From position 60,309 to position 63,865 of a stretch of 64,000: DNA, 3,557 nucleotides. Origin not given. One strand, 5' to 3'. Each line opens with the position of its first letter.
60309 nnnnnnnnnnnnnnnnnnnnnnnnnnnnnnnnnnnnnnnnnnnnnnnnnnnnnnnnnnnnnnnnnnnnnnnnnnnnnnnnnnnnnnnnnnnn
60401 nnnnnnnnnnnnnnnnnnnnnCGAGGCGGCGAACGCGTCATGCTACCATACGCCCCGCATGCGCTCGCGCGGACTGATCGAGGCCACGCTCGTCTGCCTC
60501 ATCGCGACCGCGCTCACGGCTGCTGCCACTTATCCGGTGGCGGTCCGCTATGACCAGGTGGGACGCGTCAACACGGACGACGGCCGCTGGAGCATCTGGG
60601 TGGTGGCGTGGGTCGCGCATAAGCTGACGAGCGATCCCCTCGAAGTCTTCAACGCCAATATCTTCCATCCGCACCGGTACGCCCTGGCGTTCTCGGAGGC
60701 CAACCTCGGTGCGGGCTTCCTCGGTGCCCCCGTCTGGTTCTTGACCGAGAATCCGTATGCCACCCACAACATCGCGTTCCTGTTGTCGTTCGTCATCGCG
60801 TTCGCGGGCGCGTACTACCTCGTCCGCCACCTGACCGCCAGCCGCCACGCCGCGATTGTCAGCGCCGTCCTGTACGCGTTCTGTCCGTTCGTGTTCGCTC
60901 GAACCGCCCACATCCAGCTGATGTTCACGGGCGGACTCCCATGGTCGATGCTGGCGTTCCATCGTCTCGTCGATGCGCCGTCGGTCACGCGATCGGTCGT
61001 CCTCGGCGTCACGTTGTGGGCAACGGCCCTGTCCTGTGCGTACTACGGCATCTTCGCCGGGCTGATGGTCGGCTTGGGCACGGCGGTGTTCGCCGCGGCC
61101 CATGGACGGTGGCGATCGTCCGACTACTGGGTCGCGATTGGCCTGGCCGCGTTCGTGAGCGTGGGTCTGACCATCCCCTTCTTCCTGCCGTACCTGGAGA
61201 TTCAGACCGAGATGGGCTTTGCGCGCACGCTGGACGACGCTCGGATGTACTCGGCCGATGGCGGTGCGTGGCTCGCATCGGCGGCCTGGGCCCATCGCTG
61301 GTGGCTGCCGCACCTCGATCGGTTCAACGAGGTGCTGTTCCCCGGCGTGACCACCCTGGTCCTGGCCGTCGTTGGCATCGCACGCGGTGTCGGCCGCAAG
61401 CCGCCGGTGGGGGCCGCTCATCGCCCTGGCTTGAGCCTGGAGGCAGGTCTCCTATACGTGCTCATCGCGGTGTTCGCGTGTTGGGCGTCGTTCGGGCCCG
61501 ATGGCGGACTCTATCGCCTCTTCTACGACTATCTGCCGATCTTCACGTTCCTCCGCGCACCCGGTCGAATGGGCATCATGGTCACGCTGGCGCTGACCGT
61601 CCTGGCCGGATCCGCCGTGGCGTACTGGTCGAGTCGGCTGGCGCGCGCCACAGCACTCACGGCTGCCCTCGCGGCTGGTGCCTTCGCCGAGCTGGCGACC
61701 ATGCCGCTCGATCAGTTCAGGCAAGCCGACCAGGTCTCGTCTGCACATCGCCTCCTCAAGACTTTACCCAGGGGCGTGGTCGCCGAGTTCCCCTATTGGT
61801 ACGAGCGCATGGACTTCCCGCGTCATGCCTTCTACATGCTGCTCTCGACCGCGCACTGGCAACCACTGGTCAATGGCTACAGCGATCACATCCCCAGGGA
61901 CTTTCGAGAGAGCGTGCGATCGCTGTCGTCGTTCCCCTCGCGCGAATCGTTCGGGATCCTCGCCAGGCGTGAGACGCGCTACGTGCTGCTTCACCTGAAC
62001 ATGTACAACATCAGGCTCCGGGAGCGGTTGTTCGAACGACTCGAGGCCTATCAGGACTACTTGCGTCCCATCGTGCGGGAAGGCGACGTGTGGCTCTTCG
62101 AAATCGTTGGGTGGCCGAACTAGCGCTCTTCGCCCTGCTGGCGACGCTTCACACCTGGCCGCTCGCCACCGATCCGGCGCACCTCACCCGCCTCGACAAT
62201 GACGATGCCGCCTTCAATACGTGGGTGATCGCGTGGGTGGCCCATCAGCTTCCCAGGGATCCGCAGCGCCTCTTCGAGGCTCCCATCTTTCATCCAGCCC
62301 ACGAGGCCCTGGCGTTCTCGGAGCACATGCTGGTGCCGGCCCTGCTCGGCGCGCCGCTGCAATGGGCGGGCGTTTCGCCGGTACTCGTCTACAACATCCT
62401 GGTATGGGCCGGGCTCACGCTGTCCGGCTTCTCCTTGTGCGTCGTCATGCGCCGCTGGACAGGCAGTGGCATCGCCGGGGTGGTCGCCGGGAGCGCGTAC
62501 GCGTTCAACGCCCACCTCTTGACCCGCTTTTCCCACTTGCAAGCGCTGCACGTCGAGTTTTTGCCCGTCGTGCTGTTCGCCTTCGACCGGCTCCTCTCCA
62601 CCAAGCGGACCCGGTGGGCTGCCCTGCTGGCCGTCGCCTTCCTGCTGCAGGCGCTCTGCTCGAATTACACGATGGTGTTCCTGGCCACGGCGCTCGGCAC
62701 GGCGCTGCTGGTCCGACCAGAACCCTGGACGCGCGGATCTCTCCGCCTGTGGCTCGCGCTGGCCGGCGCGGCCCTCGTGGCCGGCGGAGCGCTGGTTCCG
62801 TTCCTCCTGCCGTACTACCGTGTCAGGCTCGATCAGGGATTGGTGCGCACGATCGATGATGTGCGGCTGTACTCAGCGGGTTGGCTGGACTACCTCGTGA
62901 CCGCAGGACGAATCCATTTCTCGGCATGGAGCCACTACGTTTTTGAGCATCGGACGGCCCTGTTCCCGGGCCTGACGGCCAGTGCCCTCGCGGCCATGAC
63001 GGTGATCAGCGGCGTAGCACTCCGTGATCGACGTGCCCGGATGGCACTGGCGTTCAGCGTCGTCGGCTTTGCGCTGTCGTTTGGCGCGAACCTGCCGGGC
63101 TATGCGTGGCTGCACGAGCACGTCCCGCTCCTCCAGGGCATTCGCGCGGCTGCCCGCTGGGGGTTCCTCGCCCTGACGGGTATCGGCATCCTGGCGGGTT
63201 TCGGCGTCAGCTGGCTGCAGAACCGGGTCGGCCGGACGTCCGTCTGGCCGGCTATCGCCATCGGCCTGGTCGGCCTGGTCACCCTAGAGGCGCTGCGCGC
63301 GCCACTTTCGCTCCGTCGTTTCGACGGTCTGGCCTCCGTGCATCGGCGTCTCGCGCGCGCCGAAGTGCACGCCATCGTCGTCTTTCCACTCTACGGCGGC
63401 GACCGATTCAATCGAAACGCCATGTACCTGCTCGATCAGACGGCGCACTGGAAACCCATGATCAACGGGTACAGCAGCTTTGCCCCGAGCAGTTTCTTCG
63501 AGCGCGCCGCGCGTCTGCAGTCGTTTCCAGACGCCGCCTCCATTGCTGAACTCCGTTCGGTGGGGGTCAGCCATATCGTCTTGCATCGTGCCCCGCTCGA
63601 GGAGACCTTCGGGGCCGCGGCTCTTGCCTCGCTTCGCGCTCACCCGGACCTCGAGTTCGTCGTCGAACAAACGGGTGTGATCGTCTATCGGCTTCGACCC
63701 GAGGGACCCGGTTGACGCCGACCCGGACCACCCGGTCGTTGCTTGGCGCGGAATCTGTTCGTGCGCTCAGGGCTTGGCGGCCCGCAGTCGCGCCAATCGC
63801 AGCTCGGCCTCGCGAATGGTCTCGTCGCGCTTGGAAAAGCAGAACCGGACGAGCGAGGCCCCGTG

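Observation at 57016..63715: Uncharacterised envelope cluster of three GT-C-like polytopic membrane proteins plus a SAM methyltransferase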

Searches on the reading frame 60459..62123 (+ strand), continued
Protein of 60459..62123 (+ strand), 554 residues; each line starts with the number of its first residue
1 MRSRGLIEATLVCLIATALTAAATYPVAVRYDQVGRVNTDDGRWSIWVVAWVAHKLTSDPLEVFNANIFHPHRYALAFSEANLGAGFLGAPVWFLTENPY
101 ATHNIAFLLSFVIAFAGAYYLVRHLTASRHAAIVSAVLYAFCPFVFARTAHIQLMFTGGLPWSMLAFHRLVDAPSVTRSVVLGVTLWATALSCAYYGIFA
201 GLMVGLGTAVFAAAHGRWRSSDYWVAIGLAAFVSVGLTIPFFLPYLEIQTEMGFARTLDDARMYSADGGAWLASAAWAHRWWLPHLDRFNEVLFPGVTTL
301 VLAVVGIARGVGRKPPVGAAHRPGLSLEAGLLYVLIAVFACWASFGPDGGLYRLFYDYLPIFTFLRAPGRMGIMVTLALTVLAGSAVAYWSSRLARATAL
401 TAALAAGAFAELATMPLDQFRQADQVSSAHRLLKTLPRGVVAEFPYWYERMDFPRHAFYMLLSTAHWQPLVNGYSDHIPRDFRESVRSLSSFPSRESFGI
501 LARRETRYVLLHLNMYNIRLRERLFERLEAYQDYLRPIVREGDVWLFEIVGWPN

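Call 32: search_protein_families(library=pfam, proteins=[P0364, P0366, P0368, P0374, P0387, P0390, P0400, P0404, P0409, P0433], max_evalue=0.001)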
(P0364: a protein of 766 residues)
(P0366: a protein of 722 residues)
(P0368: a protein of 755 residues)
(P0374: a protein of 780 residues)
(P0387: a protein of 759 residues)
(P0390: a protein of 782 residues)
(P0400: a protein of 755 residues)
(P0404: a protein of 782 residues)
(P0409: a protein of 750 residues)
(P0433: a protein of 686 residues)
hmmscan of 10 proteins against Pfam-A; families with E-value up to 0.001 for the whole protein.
P0364 (766 aa): 1 family
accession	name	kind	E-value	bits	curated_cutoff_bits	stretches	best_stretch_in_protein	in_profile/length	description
PF07691.17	PA14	-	7.2e-14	52.3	24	1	34-159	4-139/147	PA14 domain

P0366 (722 aa): 1 family
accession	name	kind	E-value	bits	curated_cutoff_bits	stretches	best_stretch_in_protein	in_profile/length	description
PF07691.17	PA14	-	2.7e-14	53.6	24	1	18-143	3-139/147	PA14 domain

P0368 (755 aa): 1 family
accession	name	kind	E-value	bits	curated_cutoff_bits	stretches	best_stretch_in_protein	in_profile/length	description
PF07691.17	PA14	-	4e-15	56.3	24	1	32-152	3-134/147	PA14 domain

P0374 (780 aa): 1 family
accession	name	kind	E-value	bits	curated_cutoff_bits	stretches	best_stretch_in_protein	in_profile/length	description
PF07691.17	PA14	-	2.2e-17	63.7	24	1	41-154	3-125/147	PA14 domain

P0387 (759 aa): 1 family
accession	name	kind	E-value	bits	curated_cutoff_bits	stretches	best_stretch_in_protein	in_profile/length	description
PF07691.17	PA14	-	2.5e-14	53.7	24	1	33-148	3-127/147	PA14 domain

P0390 (782 aa): 1 family
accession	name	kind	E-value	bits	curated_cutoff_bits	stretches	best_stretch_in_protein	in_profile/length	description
PF07691.17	PA14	-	1.3e-17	64.4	24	1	36-156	3-134/147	PA14 domain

P0400 (755 aa): 1 family
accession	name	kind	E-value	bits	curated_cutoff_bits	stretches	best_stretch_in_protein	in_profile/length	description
PF07691.17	PA14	-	1.8e-10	41.2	24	1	49-170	4-139/147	PA14 domain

P0404 (782 aa): 1 family
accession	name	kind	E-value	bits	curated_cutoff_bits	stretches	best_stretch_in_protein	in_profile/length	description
PF07691.17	PA14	-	6.3e-06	26.5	24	1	68-144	36-112/147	PA14 domain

P0409 (750 aa): 1 family
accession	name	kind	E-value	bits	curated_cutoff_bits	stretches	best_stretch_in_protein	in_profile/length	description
PF07691.17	PA14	-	5e-12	46.3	24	1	80-165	44-141/147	PA14 domain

P0433 (686 aa): 0 families
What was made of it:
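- Tried and rejected: The ~750-780-aa relatives turned out to carry N-terminal PA14 domains, not methyltransferases (call 32).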

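Call 39: list_cluster_members(proteins=[P0364, P0374, P0418, P0448, P0464, P0477, P0484, P0500, P0505, P0510])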
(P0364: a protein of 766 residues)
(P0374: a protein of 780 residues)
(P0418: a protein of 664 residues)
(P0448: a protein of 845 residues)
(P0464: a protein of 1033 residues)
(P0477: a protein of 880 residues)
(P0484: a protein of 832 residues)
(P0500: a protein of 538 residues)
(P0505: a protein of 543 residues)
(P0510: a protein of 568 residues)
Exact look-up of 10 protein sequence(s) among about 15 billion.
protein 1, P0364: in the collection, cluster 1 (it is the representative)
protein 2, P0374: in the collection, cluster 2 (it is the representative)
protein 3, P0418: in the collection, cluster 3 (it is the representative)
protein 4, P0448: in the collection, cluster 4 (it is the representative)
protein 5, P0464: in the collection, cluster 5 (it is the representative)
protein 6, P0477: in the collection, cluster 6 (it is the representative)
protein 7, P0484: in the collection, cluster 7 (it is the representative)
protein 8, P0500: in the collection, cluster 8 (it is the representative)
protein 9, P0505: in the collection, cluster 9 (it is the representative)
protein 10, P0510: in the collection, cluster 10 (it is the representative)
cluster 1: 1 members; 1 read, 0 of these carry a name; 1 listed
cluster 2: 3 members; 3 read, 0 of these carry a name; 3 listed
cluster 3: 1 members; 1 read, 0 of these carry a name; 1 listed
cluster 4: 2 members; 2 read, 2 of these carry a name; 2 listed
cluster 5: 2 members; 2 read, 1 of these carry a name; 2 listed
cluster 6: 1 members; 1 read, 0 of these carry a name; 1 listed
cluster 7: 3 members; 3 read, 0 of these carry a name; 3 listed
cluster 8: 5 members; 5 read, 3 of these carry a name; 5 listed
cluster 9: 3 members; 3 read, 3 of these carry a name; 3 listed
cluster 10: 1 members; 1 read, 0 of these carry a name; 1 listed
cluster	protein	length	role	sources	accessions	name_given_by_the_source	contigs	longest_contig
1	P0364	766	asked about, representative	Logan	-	-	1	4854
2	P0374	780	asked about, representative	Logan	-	-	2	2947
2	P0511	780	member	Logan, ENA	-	-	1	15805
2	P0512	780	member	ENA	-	-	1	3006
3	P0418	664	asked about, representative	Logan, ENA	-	-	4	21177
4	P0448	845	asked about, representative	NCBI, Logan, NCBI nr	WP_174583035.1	glycosyltransferase family protein [Candidatus Methylacidithermus pantelleriae] | hypothetical protein [Candidatus Methylacidithermus pantelleriae]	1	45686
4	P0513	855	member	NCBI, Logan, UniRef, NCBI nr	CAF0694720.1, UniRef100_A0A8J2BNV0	conserved membrane hypothetical protein [Candidatus Methylacidithermus pantelleriae] | Bacterial membrane protein YfhO n=2 Tax=Candidatus Methylacidithermus pantelleriae ...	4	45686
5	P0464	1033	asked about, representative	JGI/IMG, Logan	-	hypothetical protein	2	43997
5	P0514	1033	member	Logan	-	-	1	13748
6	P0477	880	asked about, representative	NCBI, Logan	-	-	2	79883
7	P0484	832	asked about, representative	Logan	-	-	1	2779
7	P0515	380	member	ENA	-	-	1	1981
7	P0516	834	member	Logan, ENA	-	-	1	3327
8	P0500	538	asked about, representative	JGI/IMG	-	hypothetical protein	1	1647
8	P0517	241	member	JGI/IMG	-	hypothetical protein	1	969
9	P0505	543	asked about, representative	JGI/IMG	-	hypothetical protein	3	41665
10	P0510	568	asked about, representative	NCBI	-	-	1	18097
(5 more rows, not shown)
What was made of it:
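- A more distant C/D relative is named 'glycosyltransferase family protein' / YfhO by its sources (call 39).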

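Call 65: search_protein_families(library=pfam, proteins=[L078:213-1427:-, L078:2332-3528:+, L078:3926-5251:+, L078:5310-6050:+, L078:5894-7246:+, L078:7243-9153:+, L078:9033-9983:+, L078:14495-16117:-, L078:16160-17197:+, L078:18082-18930:+], max_evalue=0.001)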
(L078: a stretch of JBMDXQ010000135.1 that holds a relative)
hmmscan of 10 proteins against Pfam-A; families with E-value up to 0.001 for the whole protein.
L078:213-1427:- (404 aa): 1 family
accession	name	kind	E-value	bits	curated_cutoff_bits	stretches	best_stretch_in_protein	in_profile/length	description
PF03706.18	LPG_synthase_TM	-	3.3e-35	122.4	33.4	1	96-386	2-295/302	Lysylphosphatidylglycerol synthase TM region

L078:2332-3528:+ (398 aa): 6 families
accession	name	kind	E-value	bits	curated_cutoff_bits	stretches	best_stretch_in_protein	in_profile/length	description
PF13692.12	Glyco_trans_1_4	-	1e-19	71.6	27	1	210-351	2-142/142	Glycosyl transferases group 1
PF00534.26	Glycos_transf_1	-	3.1e-17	63.1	26.4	1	200-364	6-171/172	Glycosyl transferases group 1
PF13579.12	Glyco_trans_4_4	-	4.2e-17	63.4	29.7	1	25-179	11-153/158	Glycosyl transferase 4-like domain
PF13439.12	Glyco_transf_4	-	7.9e-14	52.5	28.5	1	25-180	12-161/170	Glycosyltransferase Family 4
PF13524.12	Glyco_trans_1_2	-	3.9e-08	33.8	25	1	235-374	9-137/144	Glycosyl transferase-like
PF20706.3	GT4-conflict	-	0.0002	20.9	26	1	136-293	128-288/385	Family 4 Glycosyltransferase in conflict systems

L078:3926-5251:+ (441 aa): 7 families
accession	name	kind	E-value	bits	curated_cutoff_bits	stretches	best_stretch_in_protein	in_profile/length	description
PF01370.27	Epimerase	-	9.8e-35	120.5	20.9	1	118-333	1-230/240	NAD dependent epimerase/dehydratase family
PF16363.11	GDP_Man_Dehyd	-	2e-22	80.5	27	1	119-431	1-332/332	GDP-mannose 4,6 dehydratase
PF01073.25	3Beta_HSD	-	2.8e-22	79.5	22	1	119-304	1-205/280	3-beta hydroxysteroid dehydrogenase/isomerase family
PF13460.12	NAD_binding_10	-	7.6e-20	72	27.2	1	122-282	1-146/184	NAD(P)H-binding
PF04321.23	RmlD_sub_bind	-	8.8e-19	68.1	27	1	117-304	2-173/287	RmlD substrate binding domain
PF07993.18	NAD_binding_4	-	1.4e-14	54.4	20.1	1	168-284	77-209/258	Male sterility protein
PF05368.20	NmrA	-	2.8e-14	53.9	27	1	117-232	4-111/298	NmrA-like family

L078:5310-6050:+ (246 aa): 2 families
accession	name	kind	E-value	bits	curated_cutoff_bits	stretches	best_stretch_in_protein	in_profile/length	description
PF00132.30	Hexapep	-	5.7e-15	54.7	27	1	188-222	1-35/36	Bacterial transferase hexapeptide (six repeats)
PF14602.12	Hexapep_2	-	1.4e-06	28.3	27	1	189-221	2-32/34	Hexapeptide repeat of succinyl-transferase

L078:5894-7246:+ (450 aa): 6 families
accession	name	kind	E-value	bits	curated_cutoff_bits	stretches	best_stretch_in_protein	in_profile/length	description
PF13692.12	Glyco_trans_1_4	-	1.6e-31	109.9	27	1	253-388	4-140/142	Glycosyl transferases group 1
PF00534.26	Glycos_transf_1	-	1.4e-30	106.5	26.4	1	240-403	5-171/172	Glycosyl transferases group 1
PF13439.12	Glyco_transf_4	-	2.9e-19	70.1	28.5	1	74-226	3-169/170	Glycosyltransferase Family 4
PF13579.12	Glyco_trans_4_4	-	1.3e-12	48.8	29.7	1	74-222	2-158/158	Glycosyl transferase 4-like domain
PF13524.12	Glyco_trans_1_2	-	2.7e-07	31.1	25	1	318-407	40-132/144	Glycosyl transferase-like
PF20706.3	GT4-conflict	-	1.4e-05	24.7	26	1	243-392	193-359/385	Family 4 Glycosyltransferase in conflict systems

L078:7243-9153:+ (636 aa): 0 families

L078:9033-9983:+ (316 aa): 14 families
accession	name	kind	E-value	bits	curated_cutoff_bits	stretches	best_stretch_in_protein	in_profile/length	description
PF08241.18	Methyltransf_11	-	1.6e-24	86.8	21.2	1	124-219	1-95/95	Methyltransferase domain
PF13649.12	Methyltransf_25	-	4e-24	85.6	27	1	123-215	1-97/97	Methyltransferase domain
PF13847.12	Methyltransf_31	-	1.9e-22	79.9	27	1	120-229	4-119/145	Methyltransferase domain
PF08242.18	Methyltransf_12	-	5.9e-16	59.4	30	1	124-215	1-96/98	Methyltransferase domain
PF13489.12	Methyltransf_23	-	3.3e-14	53.4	27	1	118-258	21-153/164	Methyltransferase domain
PF01209.24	Ubie_methyltran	-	1.6e-10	41.2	20.1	1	118-219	46-151/233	ubiE/COQ5 methyltransferase family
PF03141.22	Methyltransf_29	-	1.8e-07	30.6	23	1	96-219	96-217/506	Putative S-adenosyl-L-methionine-dependent methyltransferase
PF05175.20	MTS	-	3.7e-07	30.4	23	1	119-224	31-143/170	Methyltransferase small domain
PF06325.19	PrmA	-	1.8e-06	28.1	22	1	119-190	161-232/296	Ribosomal protein L11 methyltransferase (PrmA)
PF07021.18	MetW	-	9.9e-06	25.7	21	1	119-210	13-101/193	Methionine biosynthesis protein MetW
PF05724.17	TPMT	-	1.3e-05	25.4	26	1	116-157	34-75/218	Thiopurine S-methyltransferase (TPMT)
PF08003.17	Methyltransf_9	-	2.7e-05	23.7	23.8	1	118-219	114-217/315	Protein of unknown function (DUF1698)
PF02353.26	CMAS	-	6.1e-05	22.9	27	1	119-188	62-131/273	Mycolic acid cyclopropane synthetase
PF09445.16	Methyltransf_15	-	0.00037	20.5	22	1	121-177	2-58/165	RNA cap guanine-N2 methyltransferase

L078:14495-16117:- (540 aa): 5 families
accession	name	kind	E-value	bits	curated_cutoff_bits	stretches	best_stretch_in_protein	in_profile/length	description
PF01266.30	DAO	-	7e-37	128.2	27.9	1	15-340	1-312/353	FAD dependent oxidoreductase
PF16901.10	DAO_C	-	7.5e-20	71.5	31.4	1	400-525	1-126/126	C-terminal domain of alpha-glycerophosphate oxidase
PF12831.13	FAD_oxidored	-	1.2e-08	35.1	27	1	15-52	1-39/416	FAD dependent oxidoreductase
PF00890.30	FAD_binding_2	-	2.1e-08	34.2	20.4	1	15-290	1-244/414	FAD binding domain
PF13450.12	NAD_binding_8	-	2.6e-06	28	21.9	1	18-56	1-40/68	NAD(P)-binding Rossmann-like domain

L078:16160-17197:+ (345 aa): 4 families
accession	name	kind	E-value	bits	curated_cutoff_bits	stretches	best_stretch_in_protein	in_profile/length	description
PF00534.26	Glycos_transf_1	-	1e-30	106.9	26.4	1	178-327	17-169/172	Glycosyl transferases group 1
PF13692.12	Glyco_trans_1_4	-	4e-24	85.9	27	1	178-316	3-142/142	Glycosyl transferases group 1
PF20706.3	GT4-conflict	-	4.3e-05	23.1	26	1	180-297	201-327/385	Family 4 Glycosyltransferase in conflict systems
PF02350.25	Epimerase_2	-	0.001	18.5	30.6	0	225-325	234-328/347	UDP-N-acetylglucosamine 2-epimerase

L078:18082-18930:+ (282 aa): 0 families
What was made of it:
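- Type II contexts look like glycan or glycolipid synthesis (call 65).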

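Call 69: search_protein_families(library=ncbifam, alignment_id=A1, max_evalue=0.01)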
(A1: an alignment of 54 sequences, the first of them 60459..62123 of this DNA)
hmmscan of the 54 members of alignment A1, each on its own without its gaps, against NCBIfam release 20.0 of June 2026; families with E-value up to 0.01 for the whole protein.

A. member 1, window:60459-62123:+ (554 aa): 0 families

B. families by the number of members that match (of 54 scanned): 3 families
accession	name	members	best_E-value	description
NF053599.1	transp_MmpA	1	7.1e-05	MmpA family trehalose lipid delivery protein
TIGR03043.1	PS_II_psbZ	1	0.0015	photosystem II reaction center protein PsbZ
NF010431.0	PRK13857.1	1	0.0095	pilin major subunit VirB2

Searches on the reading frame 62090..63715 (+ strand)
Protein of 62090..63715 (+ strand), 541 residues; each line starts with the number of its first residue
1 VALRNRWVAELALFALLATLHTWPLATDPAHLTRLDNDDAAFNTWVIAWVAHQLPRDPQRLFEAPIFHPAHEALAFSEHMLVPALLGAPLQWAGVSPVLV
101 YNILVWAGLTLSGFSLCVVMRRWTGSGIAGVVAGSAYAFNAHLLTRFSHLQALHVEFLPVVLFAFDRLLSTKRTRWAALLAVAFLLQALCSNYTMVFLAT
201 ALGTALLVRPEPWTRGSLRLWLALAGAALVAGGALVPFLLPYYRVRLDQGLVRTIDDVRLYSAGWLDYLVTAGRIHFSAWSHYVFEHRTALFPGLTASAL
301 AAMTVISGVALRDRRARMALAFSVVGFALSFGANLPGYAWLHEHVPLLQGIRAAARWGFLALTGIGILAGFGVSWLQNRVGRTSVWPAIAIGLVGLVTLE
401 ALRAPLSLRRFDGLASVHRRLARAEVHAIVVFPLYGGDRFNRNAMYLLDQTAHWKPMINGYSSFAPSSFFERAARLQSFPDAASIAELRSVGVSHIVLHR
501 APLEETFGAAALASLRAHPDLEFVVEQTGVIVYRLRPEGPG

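Call 3: search_protein_families(library=pfam, proteins=[window:62090-63715:+], max_evalue=1)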
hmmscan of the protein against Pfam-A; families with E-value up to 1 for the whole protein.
window:62090-63715:+ (541 aa): 1 family
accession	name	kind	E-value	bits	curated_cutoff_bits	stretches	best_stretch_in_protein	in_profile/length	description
PF06068.19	TIP49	-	0.31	10.6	23.8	1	120-171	262-316/347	TIP49 P-loop domain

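Call 4: search_protein_families(library=ncbifam, proteins=[window:62090-63715:+], max_evalue=1)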
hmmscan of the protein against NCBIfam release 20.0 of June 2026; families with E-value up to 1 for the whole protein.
window:62090-63715:+ (541 aa): 0 families

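Call 10: find_homologous_proteins(query=window:62090-63715:+)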
Query window:62090-63715:+ (541 aa): 1631 proteins with E <= 0.001 among 8000 candidates; the best 120 are listed.
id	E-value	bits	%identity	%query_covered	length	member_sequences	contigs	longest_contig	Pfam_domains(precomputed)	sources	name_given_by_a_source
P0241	0.0e+0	1178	100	99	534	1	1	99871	-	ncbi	ncbi:MAG: hypothetical protein ACT4QD_20960 [Acidobacteriota bacterium]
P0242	8.9e-254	862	73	99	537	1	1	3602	-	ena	-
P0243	2.8e-248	843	70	99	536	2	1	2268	-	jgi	jgi:hypothetical protein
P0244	1.4e-246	838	69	99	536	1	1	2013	-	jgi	jgi:hypothetical protein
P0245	2.6e-246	837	71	99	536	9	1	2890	-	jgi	jgi:hypothetical protein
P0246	5.8e-245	832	71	99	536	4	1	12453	-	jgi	jgi:hypothetical protein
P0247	3.0e-244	830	71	98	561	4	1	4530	-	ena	-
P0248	4.9e-244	829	70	99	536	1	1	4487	-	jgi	jgi:hypothetical protein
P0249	1.1e-243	828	71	99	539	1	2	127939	-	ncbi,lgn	-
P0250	8.1e-243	825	71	99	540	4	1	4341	-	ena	-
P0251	4.2e-242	823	69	99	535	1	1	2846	-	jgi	jgi:hypothetical protein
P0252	2.1e-241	821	69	99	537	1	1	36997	-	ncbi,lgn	-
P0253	6.0e-241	819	70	99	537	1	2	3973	-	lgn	-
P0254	2.0e-240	817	69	99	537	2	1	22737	-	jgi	jgi:hypothetical protein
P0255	3.5e-239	813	71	99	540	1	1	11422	-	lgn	-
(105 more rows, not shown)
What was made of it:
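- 62090..63715 (+): Protein D (541 aa, or 534 aa from the start NCBI uses). It is a paralog of C, overlaps the end of C, and retains every residue that is invariant across the combined C+D alignment. NCBI calls it 534 aa (call 10).
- Checked: NCBI calls D 534 aa, which implies a start seven codons downstream (my inference: 62111) and a C/D overlap of 13 nt rather than 34 (call 10).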
